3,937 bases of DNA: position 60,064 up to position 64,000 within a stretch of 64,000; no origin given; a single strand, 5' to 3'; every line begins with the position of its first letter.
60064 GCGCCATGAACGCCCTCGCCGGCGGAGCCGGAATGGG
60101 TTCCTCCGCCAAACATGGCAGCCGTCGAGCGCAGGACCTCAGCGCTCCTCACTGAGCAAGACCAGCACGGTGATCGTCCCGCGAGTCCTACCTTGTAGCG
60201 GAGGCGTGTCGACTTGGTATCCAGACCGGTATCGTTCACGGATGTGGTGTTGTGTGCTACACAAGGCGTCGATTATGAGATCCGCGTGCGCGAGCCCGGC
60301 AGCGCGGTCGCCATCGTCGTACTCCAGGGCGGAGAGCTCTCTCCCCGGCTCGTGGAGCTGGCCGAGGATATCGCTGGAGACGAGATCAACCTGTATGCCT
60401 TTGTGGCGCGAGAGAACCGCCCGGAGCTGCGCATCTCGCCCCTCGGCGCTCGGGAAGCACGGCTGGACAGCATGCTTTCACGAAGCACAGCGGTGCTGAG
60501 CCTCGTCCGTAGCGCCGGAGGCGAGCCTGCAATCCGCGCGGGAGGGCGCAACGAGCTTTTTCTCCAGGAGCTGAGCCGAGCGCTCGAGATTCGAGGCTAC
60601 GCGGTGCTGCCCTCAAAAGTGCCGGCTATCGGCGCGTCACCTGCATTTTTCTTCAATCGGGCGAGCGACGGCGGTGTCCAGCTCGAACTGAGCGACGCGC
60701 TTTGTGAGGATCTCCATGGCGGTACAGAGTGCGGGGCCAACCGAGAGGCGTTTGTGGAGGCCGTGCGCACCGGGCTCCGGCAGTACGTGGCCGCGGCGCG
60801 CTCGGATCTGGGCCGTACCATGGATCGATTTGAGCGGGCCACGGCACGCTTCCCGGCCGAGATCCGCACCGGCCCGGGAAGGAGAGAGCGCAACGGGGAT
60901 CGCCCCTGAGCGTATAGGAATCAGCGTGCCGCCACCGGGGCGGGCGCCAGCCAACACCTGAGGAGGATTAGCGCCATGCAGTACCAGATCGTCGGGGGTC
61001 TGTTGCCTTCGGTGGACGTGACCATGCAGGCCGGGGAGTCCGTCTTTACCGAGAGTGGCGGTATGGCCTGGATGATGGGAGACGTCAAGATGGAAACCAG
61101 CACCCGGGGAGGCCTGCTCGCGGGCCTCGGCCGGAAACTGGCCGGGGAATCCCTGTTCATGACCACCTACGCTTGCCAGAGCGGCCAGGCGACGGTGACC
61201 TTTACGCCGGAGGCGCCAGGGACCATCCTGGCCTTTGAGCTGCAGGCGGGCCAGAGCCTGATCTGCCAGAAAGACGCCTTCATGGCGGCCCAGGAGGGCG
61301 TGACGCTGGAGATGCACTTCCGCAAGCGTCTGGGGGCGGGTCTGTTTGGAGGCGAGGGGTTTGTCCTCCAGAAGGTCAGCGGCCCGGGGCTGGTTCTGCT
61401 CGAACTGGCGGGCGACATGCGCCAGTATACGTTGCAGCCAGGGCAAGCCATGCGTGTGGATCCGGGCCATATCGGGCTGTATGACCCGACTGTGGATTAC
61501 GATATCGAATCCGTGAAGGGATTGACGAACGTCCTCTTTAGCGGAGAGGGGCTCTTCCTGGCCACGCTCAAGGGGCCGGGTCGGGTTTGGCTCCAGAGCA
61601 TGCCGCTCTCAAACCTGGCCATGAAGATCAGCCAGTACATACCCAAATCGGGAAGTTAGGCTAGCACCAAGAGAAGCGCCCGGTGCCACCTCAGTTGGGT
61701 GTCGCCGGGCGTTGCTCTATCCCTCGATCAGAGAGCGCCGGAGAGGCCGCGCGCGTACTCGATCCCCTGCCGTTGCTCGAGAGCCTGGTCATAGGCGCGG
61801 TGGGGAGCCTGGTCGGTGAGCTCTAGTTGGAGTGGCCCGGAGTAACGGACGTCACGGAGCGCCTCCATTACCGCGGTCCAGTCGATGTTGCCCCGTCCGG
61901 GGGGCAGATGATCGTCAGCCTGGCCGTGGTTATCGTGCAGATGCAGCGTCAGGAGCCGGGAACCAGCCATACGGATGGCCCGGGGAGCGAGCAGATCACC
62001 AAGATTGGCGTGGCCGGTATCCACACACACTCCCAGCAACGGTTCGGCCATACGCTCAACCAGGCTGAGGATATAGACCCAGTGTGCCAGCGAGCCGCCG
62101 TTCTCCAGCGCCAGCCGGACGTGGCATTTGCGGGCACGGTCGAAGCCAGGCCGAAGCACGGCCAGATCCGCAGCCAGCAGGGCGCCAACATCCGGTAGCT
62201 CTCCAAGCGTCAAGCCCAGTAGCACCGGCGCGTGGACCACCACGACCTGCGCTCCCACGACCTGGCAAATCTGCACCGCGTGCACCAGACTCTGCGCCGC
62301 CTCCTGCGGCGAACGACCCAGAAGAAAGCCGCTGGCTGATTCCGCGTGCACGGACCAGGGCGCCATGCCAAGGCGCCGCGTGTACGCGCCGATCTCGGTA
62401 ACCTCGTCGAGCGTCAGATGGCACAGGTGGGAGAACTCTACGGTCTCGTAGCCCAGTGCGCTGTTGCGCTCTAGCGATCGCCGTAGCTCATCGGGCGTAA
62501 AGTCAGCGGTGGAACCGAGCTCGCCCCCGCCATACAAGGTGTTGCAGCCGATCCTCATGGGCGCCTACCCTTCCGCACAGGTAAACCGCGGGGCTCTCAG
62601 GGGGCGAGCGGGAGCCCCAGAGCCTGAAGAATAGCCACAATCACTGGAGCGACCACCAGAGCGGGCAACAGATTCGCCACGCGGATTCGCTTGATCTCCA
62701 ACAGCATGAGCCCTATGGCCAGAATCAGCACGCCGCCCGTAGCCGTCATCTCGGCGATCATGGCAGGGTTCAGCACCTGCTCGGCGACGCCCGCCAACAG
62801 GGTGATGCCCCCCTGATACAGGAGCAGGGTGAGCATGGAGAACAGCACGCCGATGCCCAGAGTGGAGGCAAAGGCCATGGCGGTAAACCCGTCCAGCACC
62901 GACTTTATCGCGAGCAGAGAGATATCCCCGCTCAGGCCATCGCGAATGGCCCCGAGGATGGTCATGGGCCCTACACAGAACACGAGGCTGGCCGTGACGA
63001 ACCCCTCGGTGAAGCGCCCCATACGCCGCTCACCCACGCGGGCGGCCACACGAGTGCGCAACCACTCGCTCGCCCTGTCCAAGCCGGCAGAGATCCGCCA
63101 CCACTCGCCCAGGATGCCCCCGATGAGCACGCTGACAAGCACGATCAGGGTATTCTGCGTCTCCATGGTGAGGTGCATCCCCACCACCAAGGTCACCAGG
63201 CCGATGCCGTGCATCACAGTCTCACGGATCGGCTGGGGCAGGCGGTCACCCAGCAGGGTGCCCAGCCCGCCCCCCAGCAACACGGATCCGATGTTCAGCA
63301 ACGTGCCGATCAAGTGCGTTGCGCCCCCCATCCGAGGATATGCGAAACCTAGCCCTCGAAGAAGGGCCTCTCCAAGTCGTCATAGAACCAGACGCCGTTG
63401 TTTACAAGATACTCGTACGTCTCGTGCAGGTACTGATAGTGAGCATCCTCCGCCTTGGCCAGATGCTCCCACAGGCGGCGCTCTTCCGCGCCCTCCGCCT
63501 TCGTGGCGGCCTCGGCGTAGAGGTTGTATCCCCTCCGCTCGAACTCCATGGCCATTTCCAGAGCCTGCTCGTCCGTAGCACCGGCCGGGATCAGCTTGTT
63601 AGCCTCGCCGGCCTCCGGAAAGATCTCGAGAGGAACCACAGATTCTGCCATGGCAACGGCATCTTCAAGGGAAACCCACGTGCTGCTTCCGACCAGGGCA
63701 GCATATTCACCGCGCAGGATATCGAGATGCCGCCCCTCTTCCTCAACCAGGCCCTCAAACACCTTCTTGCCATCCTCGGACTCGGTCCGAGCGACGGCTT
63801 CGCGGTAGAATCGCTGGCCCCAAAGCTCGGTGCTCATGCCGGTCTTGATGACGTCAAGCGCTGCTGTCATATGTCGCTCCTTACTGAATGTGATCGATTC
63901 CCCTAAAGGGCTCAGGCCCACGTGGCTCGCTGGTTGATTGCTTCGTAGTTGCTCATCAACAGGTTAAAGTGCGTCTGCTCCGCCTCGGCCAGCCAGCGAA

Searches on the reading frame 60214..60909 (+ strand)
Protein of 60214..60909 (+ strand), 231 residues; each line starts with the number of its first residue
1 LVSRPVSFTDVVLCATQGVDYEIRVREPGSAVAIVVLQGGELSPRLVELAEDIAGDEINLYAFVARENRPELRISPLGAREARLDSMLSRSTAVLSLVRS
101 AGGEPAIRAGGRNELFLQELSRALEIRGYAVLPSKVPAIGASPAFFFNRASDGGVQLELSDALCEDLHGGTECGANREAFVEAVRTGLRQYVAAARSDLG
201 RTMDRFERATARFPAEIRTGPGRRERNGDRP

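Call 82: search_protein_families(library=pfam, proteins=[window:60214-60909:+], max_evalue=0.00001)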
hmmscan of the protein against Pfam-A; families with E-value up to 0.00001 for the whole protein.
window:60214-60909:+ (231 aa): 1 family
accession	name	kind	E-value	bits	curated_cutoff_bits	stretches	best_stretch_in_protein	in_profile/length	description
PF05908.16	Gamma_PGA_hydro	-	3e-20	73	22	1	9-172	5-173/191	Poly-gamma-glutamate hydrolase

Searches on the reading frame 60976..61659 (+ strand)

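Call 82: search_protein_families(library=pfam, proteins=[window:60976-61659:+], max_evalue=0.00001)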
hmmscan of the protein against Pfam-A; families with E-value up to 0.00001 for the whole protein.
window:60976-61659:+ (227 aa): 1 family
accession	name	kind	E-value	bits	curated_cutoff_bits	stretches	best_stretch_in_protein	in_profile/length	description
PF01987.23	AIM24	-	1.2e-69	234.5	25.7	1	3-209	1-205/205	Mitochondrial biogenesis AIM24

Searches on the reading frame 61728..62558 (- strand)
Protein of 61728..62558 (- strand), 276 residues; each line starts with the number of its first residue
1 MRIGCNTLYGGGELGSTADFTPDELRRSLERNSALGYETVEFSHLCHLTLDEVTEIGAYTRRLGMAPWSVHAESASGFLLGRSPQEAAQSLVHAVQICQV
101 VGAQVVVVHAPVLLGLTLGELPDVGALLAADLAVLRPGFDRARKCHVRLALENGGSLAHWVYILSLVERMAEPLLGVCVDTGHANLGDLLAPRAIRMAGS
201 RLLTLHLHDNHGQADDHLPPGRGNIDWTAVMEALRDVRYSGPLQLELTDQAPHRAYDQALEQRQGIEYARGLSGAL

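Call 82: search_protein_families(library=pfam, proteins=[window:61728-62558:-], max_evalue=0.00001)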
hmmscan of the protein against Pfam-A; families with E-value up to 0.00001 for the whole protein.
window:61728-62558:- (276 aa): 1 family
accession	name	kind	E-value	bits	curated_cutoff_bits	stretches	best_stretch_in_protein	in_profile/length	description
PF01261.30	AP_endonuc_2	-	2.1e-27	96.9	31.1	1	33-261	5-244/249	Xylose isomerase-like TIM barrel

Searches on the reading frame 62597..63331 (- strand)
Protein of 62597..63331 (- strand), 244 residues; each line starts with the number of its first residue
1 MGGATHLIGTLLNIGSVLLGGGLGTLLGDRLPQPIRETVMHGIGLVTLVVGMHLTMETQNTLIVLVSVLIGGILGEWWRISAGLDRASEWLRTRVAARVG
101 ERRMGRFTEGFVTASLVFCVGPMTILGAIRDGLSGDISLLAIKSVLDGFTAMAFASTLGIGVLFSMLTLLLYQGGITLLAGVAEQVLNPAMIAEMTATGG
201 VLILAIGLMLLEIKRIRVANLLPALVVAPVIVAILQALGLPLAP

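Call 82: search_protein_families(library=pfam, proteins=[window:62597-63331:-], max_evalue=0.00001)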
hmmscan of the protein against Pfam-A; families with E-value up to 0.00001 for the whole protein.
window:62597-63331:- (244 aa): 1 family
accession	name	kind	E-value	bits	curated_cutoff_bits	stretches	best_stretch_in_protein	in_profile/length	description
PF04474.17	DUF554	-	9.4e-80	267.6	25.1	1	8-232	1-219/220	Protein of unknown function (DUF554)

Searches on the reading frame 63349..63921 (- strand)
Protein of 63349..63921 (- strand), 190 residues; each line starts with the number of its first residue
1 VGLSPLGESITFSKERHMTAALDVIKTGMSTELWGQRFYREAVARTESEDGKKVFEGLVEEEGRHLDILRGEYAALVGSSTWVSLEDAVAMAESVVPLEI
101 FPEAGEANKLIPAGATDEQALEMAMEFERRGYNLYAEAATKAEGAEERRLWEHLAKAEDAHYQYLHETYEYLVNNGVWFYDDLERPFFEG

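Call 82: search_protein_families(library=pfam, proteins=[window:63349-63921:-], max_evalue=0.00001)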
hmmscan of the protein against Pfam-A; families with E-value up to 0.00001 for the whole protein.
window:63349-63921:- (190 aa): 1 family
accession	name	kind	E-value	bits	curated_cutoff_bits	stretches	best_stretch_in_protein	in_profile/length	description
PF02915.23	Rubrerythrin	-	7.4e-09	36.5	22.8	1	24-167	2-135/137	Rubrerythrin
